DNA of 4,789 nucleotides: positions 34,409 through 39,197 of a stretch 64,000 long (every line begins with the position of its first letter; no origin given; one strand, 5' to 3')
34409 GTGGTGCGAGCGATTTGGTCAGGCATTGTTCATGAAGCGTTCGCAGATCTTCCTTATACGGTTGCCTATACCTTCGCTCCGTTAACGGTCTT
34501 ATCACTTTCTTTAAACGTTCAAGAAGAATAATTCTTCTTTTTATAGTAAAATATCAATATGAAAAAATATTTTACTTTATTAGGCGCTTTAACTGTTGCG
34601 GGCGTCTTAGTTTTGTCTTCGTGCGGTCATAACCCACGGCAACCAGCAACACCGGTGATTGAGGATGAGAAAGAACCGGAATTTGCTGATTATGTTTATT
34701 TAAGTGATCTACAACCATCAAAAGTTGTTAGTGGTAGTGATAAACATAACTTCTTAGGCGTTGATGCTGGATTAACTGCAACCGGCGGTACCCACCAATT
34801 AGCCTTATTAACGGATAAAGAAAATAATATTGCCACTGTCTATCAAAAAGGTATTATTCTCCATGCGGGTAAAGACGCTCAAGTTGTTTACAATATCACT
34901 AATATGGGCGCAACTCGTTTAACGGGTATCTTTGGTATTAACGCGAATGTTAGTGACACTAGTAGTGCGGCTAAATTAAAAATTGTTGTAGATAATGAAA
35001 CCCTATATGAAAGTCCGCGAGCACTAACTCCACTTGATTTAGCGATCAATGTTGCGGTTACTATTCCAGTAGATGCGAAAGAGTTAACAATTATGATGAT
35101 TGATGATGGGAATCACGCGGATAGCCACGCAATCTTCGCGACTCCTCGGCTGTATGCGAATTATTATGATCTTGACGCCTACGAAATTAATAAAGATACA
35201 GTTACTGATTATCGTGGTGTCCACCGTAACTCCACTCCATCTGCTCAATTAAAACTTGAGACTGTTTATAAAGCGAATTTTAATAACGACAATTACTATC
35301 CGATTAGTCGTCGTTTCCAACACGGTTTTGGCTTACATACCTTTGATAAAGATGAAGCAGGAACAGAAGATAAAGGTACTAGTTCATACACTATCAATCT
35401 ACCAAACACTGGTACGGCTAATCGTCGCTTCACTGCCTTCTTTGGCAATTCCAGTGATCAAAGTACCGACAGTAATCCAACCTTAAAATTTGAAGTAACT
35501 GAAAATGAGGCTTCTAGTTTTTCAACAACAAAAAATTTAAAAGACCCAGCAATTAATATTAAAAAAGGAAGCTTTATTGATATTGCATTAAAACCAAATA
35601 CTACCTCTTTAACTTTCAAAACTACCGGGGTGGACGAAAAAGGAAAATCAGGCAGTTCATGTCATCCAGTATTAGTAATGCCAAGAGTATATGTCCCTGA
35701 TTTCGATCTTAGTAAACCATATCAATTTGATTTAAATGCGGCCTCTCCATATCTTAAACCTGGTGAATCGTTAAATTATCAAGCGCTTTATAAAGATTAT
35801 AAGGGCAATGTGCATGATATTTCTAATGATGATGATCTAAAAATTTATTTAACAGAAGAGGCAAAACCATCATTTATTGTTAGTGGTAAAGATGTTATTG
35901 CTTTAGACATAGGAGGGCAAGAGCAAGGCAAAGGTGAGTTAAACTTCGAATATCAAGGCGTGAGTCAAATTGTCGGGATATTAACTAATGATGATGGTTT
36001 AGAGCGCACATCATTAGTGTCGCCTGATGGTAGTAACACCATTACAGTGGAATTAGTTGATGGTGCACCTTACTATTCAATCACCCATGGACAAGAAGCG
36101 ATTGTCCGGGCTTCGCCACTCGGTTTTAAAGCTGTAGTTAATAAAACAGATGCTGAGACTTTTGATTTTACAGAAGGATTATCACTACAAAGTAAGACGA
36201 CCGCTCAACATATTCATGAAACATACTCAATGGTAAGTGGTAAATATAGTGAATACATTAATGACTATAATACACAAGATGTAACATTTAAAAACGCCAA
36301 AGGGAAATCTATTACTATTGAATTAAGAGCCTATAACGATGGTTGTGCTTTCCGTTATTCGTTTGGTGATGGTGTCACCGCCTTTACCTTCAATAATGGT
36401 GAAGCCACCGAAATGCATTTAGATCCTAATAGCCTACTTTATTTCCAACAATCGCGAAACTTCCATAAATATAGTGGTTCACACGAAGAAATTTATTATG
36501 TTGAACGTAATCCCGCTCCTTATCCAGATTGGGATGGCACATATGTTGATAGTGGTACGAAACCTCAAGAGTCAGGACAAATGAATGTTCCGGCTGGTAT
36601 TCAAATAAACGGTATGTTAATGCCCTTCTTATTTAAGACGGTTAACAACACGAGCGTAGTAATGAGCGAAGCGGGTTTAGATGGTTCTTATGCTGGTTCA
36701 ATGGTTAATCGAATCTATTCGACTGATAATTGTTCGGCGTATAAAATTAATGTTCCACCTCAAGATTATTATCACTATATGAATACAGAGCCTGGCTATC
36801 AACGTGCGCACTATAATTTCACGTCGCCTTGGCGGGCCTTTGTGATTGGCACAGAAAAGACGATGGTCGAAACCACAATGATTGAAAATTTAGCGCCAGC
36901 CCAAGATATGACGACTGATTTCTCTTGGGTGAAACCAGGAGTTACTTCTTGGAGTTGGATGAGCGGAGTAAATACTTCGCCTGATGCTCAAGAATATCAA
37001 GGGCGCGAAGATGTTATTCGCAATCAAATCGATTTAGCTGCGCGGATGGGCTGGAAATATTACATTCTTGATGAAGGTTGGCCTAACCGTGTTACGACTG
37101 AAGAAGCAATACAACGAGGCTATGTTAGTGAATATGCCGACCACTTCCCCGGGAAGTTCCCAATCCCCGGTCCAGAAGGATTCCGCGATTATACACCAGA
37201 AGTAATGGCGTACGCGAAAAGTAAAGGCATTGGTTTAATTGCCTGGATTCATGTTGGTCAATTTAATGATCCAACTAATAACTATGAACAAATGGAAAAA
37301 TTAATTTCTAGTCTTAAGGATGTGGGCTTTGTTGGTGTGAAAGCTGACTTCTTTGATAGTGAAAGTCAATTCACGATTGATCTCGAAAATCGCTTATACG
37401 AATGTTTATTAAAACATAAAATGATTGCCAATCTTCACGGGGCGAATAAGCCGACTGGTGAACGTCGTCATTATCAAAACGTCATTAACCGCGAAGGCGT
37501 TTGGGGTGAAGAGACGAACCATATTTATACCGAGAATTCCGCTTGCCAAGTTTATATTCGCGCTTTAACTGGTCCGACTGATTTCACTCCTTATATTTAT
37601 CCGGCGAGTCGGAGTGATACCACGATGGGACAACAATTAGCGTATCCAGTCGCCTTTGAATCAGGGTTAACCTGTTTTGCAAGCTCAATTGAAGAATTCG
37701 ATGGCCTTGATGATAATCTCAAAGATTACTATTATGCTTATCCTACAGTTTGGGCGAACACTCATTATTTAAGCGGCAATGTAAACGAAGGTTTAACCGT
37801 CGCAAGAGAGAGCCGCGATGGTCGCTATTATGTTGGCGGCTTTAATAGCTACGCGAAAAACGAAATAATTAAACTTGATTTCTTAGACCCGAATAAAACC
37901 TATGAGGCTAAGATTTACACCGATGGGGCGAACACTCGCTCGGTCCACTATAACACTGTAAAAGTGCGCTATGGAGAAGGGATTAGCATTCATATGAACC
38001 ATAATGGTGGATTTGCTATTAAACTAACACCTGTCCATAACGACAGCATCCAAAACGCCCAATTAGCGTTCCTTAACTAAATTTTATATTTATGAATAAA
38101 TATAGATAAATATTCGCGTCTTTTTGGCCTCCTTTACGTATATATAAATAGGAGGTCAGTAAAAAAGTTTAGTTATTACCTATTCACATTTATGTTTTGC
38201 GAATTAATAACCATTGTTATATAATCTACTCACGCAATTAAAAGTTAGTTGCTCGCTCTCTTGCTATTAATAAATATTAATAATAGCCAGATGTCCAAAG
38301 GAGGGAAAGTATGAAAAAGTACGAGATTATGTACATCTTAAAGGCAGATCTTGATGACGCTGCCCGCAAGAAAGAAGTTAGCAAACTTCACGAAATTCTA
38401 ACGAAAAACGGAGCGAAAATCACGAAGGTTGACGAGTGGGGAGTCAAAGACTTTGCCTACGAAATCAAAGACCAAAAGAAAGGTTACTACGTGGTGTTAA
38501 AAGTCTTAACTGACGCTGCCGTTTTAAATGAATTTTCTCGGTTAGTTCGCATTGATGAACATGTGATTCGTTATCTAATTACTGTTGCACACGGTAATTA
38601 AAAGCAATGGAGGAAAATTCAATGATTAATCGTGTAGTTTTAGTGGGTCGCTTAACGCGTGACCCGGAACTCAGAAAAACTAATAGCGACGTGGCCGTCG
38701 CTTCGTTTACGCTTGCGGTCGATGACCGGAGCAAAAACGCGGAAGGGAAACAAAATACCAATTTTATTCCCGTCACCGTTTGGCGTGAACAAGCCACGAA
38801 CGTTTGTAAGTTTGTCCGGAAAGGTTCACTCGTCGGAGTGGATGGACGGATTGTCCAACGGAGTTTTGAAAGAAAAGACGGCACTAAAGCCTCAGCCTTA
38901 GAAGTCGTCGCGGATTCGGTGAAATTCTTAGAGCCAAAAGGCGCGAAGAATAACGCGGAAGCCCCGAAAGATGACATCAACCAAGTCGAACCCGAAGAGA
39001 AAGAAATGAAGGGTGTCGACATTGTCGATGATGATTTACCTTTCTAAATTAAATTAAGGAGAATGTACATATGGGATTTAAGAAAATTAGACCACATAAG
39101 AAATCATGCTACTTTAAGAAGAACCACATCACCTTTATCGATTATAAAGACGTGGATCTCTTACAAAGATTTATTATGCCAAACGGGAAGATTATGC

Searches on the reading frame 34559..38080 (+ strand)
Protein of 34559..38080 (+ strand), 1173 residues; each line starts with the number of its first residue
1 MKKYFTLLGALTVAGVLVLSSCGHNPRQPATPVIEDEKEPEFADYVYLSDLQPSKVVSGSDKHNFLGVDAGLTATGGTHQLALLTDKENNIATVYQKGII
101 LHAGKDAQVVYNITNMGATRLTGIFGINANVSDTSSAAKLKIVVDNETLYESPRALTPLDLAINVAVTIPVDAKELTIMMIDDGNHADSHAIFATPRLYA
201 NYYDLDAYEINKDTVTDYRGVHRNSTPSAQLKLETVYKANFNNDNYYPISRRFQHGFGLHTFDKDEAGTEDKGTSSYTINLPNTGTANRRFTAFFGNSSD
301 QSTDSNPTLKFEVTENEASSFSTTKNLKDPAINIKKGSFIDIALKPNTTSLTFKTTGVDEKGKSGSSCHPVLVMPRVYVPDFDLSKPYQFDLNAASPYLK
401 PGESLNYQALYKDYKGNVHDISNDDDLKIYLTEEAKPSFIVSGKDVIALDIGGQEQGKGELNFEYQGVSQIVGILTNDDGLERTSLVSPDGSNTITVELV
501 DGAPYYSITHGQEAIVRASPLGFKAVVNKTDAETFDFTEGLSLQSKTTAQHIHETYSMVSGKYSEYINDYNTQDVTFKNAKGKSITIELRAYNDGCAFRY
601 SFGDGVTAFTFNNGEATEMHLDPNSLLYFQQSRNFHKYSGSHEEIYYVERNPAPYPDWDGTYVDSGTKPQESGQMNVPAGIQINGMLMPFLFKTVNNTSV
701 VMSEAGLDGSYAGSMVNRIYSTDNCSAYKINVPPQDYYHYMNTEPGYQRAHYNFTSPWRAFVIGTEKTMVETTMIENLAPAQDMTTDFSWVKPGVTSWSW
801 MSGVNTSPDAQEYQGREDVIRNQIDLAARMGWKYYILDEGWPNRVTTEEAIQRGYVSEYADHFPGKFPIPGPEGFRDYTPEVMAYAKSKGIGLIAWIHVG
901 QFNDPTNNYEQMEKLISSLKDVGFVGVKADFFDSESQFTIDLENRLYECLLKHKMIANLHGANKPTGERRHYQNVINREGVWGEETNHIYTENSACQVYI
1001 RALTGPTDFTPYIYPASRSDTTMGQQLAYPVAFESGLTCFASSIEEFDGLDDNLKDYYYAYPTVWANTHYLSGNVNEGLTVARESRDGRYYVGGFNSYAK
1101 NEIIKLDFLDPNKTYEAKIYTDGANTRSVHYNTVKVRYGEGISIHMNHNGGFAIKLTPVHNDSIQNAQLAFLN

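Call 8: search_protein_families(library=pfam, proteins=[window:34559-38080:+], max_evalue=0.01)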
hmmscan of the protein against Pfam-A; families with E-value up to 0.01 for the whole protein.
window:34559-38080:+ (1173 aa): 3 families
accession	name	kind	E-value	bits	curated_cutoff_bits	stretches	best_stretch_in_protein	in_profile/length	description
PF10566.15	Glyco_hydro_97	-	1.6e-44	152.8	32.5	1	787-1048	1-262/275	Glycoside hydrolase 97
PF14508.12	GH97_N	-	8.4e-39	133.8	25.3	1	486-779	1-227/229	Glycosyl-hydrolase 97 N-terminal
PF14509.12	GH97_C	-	1.1e-18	67.7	25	1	1064-1156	1-96/97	Glycosyl-hydrolase 97 C-terminal, oligomerisation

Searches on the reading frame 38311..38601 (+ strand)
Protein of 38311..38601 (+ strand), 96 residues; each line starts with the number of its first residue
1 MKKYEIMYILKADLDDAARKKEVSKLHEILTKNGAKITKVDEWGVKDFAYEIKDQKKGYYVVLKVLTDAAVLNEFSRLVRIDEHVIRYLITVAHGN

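Call 31: find_encoding_contigs(protein=window:38311-38601:+, flank=4000, max_places=8)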
Protein window:38311-38601:+ (96 aa): 4 contigs read that carry it; 4 places shown.
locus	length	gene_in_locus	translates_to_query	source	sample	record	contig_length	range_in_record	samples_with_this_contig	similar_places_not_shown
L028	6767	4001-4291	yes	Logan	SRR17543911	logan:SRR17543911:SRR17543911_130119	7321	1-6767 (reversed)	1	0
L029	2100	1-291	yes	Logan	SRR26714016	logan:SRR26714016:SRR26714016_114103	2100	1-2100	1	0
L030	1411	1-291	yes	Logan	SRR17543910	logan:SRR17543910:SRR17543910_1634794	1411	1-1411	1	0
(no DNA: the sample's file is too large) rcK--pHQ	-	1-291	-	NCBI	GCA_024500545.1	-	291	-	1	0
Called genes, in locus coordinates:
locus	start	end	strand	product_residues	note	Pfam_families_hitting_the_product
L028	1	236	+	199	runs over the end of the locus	-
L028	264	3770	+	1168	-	PF08305:NPCBM, PF14508:GH97_N, PF10566:Glyco_hydro_97, PF14509:GH97_C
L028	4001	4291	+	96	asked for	PF01250:Ribosomal_S6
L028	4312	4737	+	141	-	PF00436:SSB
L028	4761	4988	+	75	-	PF01084:Ribosomal_S18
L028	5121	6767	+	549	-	?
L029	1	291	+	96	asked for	PF01250:Ribosomal_S6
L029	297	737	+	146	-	PF00436:SSB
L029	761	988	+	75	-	PF01084:Ribosomal_S18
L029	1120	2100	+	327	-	?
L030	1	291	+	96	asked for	PF01250:Ribosomal_S6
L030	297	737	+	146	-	PF00436:SSB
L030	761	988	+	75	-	PF01084:Ribosomal_S18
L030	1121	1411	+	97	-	?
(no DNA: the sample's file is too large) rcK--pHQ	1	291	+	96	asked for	PF01250:Ribosomal_S6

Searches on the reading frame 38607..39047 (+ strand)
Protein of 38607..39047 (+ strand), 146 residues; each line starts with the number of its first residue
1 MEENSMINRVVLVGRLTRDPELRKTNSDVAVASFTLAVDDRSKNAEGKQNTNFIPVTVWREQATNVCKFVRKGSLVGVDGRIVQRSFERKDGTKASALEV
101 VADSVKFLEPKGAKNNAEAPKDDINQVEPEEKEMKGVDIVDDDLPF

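Call 68: search_protein_families(library=pfam, proteins=[window:38607-39047:+], max_evalue=0.001)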
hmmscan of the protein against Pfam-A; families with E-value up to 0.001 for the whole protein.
window:38607-39047:+ (146 aa): 2 families
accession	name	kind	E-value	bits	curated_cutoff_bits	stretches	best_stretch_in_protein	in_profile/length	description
PF00436.31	SSB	-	2.1e-33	114.9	26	1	7-108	1-104/104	Single-strand binding protein family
PF01336.31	tRNA_anti-codon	-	0.00056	20.2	27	1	51-106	26-73/75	OB-fold nucleic acid binding domain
